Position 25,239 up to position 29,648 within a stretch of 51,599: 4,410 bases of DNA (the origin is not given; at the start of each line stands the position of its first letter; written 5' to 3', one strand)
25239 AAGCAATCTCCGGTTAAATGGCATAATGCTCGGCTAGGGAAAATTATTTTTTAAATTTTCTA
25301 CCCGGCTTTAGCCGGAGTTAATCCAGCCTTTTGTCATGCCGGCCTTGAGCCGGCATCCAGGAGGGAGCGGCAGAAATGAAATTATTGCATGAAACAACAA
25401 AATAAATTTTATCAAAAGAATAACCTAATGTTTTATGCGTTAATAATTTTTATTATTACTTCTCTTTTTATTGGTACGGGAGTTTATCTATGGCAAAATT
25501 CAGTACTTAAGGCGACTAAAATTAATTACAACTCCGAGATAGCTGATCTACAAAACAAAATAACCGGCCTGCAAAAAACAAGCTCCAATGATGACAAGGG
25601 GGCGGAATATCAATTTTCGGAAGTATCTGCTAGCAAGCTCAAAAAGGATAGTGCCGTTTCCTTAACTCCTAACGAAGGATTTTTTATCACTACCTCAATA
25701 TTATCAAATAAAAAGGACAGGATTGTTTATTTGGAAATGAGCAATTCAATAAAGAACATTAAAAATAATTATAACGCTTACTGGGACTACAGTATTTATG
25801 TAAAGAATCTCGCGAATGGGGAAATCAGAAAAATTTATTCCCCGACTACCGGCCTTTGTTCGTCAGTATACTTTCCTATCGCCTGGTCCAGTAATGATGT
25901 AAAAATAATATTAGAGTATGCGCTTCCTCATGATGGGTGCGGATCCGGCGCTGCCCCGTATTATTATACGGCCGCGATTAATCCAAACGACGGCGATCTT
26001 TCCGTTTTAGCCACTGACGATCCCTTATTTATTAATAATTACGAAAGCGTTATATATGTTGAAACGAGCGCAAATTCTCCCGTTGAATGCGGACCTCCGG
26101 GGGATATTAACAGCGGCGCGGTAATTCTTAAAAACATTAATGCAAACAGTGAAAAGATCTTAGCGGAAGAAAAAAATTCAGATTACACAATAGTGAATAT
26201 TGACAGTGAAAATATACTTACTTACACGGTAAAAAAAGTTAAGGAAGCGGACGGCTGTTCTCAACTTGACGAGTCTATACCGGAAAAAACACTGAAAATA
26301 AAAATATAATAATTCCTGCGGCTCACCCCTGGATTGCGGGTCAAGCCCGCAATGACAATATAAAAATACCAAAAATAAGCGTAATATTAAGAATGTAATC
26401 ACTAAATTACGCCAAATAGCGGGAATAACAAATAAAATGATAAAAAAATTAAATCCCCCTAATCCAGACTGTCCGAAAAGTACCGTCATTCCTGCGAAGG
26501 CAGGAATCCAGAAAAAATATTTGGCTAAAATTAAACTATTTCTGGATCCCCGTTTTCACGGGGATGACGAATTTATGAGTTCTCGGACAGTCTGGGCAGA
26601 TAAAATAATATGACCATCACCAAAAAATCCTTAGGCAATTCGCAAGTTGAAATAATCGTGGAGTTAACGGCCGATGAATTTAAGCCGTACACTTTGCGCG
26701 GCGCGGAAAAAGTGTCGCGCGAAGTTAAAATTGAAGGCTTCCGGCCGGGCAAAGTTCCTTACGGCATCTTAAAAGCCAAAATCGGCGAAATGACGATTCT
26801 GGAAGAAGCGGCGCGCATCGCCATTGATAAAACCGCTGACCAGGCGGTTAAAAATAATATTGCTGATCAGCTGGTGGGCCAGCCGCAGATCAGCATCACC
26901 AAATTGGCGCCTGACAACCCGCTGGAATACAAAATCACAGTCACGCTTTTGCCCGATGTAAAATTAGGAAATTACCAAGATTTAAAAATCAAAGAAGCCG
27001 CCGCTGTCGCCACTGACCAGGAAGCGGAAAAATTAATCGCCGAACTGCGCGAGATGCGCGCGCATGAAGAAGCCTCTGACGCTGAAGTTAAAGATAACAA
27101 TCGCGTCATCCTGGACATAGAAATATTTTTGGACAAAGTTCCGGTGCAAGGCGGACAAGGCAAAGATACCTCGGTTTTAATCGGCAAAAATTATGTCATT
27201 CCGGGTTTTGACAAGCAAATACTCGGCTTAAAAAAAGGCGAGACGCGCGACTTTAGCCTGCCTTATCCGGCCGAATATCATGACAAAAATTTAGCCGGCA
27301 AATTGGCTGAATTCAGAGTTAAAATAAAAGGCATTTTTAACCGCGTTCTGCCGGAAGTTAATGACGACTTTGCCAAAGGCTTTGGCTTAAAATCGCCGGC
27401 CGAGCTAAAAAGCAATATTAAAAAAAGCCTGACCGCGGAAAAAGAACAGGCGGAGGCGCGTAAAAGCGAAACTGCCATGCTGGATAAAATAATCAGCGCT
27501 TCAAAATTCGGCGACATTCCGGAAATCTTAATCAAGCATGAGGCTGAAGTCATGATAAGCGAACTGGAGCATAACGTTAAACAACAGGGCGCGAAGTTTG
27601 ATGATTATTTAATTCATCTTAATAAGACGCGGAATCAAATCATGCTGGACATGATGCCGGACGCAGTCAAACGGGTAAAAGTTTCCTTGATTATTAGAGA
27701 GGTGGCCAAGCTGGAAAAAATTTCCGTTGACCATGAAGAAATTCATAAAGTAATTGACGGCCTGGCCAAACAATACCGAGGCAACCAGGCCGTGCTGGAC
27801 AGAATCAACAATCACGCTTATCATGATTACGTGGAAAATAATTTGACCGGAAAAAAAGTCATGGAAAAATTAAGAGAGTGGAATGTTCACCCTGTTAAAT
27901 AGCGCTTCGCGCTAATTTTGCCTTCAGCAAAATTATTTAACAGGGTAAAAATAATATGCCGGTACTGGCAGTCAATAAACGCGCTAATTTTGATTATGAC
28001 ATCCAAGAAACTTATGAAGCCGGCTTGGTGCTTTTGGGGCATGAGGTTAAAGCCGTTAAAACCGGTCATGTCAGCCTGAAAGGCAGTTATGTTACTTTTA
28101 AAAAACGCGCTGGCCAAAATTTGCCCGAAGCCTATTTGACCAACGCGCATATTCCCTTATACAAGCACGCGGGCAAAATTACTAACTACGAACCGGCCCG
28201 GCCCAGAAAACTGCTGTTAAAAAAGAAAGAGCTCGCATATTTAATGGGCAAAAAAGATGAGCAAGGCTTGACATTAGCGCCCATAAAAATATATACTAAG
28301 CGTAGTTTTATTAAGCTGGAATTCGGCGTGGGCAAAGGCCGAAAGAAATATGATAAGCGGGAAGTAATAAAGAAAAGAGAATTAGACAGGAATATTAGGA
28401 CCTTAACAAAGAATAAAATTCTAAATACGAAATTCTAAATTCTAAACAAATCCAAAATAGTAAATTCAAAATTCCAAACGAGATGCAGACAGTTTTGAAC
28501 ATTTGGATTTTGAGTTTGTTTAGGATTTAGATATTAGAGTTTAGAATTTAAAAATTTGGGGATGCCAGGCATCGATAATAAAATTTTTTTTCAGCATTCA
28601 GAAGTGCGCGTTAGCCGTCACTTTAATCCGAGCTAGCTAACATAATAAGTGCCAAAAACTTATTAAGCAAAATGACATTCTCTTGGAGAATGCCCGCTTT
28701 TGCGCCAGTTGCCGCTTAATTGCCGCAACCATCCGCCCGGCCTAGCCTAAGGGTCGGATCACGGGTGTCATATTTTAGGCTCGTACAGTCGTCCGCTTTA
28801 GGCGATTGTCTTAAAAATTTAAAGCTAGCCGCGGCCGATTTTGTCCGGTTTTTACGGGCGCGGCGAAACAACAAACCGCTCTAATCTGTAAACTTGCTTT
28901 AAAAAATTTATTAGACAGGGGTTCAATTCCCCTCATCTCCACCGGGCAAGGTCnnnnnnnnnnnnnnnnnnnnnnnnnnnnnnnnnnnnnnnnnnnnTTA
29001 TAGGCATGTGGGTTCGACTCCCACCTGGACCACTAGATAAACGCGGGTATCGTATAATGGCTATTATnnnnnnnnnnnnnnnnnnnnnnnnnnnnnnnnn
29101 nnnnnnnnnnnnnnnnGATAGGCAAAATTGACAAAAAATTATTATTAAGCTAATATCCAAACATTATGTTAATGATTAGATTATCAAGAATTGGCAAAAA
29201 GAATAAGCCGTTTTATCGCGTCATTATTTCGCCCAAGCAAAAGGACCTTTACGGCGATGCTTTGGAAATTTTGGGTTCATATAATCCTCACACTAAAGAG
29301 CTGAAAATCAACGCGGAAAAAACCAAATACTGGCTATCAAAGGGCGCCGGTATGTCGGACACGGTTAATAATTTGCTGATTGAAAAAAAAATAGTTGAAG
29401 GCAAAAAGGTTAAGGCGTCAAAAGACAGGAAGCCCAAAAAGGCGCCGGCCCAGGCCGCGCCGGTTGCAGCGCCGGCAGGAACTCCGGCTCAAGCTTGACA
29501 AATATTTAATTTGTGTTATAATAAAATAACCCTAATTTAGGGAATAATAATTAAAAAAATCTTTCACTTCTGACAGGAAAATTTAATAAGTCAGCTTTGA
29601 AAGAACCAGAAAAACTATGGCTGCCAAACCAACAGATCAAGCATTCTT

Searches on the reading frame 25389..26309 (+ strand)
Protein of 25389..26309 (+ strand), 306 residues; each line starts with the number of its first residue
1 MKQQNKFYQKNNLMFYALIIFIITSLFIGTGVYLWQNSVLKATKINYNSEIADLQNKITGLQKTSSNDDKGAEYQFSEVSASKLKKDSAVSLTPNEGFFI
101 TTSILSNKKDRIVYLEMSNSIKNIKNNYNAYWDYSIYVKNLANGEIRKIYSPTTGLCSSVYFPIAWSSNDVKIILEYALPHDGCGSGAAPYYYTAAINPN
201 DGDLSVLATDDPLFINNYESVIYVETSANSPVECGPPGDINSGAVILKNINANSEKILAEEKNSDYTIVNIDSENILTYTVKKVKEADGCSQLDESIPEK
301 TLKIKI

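Call 9: search_protein_families(library=pfam, proteins=[window:25389-26309:+], max_evalue=0.001)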
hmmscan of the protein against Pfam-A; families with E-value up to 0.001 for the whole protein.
window:25389-26309:+ (306 aa): 0 families

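Call 58: search_protein_families(library=pfam, proteins=[window:25389-26309:+], max_evalue=5)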
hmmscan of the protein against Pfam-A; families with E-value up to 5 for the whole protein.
window:25389-26309:+ (306 aa): 3 families
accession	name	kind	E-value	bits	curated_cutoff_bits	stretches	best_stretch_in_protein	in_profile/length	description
PF00558.24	Vpu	-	0.015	15.5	24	1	16-74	7-62/81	Vpu protein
PF12663.12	DUF3788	-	0.046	14.1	25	1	85-133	55-103/128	Protein of unknown function (DUF3788)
PF21596.3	Bd2520-like_N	-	0.29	11.9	27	1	57-75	20-38/51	Lactoylglutathione lyase, putative-like, N-terminal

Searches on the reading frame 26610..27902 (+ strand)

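Call 9: search_protein_families(library=pfam, proteins=[window:26610-27902:+], max_evalue=0.001)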
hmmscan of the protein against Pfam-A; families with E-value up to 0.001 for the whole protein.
window:26610-27902:+ (430 aa): 3 families
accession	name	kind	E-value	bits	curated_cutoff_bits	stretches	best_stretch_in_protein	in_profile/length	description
PF05697.18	Trigger_N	-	2e-30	106.4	22.2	1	1-145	1-143/144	Bacterial trigger factor protein (TF)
PF05698.19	Trigger_C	-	1e-28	100.8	22.7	1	264-421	3-160/162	Bacterial trigger factor protein (TF) C-terminus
PF00254.34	FKBP_C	-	1.6e-12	48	21.1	1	159-239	4-93/94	FKBP-type peptidyl-prolyl cis-trans isomerase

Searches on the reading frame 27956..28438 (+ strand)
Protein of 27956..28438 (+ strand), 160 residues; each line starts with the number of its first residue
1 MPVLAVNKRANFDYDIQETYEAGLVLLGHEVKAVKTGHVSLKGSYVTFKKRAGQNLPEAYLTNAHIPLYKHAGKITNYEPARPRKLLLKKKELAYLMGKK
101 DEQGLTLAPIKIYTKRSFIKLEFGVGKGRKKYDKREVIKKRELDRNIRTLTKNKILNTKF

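Call 9: search_protein_families(library=pfam, proteins=[window:27956-28438:+], max_evalue=0.001)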
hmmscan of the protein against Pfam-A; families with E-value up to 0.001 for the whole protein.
window:27956-28438:+ (160 aa): 1 family
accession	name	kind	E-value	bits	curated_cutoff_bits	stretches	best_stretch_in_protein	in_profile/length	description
PF01668.23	SmpB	-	6.5e-47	159.5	27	1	5-152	2-142/143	SmpB protein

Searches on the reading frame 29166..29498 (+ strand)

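Call 75: search_protein_families(library=pfam, proteins=[window:29166-29498:+], max_evalue=0.001)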
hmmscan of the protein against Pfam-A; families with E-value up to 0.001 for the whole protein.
window:29166-29498:+ (110 aa): 1 family
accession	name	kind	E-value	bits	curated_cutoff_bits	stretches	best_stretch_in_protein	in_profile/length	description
PF00886.24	Ribosomal_S16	-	4.2e-17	62.3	27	1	8-64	1-62/62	Ribosomal protein S16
